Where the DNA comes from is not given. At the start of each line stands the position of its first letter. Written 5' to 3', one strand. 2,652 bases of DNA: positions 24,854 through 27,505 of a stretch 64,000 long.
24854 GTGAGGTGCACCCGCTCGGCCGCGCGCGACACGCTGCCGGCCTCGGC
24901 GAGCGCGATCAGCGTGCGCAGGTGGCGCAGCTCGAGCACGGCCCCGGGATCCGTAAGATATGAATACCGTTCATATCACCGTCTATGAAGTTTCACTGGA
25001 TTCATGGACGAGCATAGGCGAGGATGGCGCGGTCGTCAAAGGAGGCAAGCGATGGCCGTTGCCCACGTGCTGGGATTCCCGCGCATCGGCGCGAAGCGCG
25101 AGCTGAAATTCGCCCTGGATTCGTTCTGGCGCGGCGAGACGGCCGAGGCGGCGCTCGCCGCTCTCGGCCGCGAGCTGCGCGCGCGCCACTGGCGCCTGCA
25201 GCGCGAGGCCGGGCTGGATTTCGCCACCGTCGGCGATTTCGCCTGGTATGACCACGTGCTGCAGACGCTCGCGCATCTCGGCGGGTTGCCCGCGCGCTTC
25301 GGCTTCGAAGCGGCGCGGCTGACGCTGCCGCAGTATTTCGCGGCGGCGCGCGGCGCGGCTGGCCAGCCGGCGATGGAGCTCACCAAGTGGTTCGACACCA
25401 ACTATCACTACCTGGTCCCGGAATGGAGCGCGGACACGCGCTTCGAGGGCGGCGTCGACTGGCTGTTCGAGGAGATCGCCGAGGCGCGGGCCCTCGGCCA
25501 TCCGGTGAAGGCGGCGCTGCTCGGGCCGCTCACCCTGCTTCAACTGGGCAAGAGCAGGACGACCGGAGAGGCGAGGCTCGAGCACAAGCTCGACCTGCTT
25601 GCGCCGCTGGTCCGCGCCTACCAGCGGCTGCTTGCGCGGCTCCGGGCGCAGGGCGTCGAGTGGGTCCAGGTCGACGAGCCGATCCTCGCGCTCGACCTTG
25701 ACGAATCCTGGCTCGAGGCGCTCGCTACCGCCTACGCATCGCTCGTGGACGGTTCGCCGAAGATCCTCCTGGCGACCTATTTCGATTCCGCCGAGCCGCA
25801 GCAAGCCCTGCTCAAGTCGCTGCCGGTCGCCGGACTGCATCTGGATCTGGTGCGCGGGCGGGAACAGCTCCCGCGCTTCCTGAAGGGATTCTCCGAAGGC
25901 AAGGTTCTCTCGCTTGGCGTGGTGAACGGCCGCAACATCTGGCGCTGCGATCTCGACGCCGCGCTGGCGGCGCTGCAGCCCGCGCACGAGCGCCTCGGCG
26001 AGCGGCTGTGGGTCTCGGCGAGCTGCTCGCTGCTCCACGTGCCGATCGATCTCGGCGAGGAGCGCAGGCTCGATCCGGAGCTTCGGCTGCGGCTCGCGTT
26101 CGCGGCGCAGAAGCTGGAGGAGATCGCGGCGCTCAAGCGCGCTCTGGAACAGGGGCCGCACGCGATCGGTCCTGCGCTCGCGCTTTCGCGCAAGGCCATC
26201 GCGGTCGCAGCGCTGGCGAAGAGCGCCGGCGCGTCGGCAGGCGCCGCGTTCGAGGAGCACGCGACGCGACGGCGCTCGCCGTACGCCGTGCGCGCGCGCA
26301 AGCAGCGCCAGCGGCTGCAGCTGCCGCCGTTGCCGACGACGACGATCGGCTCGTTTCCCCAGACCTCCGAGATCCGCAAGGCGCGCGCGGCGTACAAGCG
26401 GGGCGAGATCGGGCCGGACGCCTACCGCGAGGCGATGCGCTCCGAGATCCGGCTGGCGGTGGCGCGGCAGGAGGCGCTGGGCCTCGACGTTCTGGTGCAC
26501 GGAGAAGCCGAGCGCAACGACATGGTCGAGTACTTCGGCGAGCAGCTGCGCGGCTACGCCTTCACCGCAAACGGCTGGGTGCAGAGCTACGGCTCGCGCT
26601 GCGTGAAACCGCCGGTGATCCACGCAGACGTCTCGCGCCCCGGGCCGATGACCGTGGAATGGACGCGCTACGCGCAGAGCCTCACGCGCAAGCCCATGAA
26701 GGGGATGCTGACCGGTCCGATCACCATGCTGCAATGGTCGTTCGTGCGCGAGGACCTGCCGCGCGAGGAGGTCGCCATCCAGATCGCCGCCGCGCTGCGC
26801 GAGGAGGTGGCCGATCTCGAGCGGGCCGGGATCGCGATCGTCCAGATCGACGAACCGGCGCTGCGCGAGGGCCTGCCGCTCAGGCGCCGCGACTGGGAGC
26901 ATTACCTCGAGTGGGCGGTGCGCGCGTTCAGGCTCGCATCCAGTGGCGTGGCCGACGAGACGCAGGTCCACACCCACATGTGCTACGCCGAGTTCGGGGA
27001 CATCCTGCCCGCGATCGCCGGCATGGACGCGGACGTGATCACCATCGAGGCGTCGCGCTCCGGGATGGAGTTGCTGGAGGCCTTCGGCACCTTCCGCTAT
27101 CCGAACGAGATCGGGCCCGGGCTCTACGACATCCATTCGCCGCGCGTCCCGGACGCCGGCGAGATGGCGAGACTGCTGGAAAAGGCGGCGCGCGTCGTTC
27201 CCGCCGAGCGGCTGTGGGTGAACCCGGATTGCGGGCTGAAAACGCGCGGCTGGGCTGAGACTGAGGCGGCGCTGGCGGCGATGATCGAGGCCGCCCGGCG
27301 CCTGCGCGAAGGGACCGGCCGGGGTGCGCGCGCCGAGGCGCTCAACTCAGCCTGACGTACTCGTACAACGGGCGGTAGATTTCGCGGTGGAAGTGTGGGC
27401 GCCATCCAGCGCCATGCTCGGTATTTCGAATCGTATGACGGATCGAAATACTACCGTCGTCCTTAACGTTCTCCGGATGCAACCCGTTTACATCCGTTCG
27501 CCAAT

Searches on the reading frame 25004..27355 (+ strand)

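Call 31: search_protein_families(library=ncbifam, proteins=[window:25004-27355:+], max_evalue=1e-10)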
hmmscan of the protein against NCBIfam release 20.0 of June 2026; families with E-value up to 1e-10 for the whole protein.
window:25004-27355:+ (783 aa): 6 families
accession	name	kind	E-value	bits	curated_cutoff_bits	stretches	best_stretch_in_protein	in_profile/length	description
NF003556.0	PRK05222.1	equivalog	0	1105.7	541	1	18-770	2-747/750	5-methyltetrahydropteroyltriglutamate--homocysteine S-methyltransferase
TIGR01371.1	met_syn_B12ind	equivalog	0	1019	929.95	1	23-769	1-753/754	5-methyltetrahydropteroyltriglutamate--homocysteine S-methyltransferase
NF003317.0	PRK04326.1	equivalog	3.8e-84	282.8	406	1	439-774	5-329/340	methionine synthase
NF002119.0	PRK00957.1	equivalog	1.2e-35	123.1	258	1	443-768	2-305/306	methionine synthase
NF006589.0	PRK09121.1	equivalog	4.3e-33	114.8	392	1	443-768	5-337/342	methionine synthase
NF002272.0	PRK01207.1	equivalog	6.3e-15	55.2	399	1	472-765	30-337/343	methionine synthase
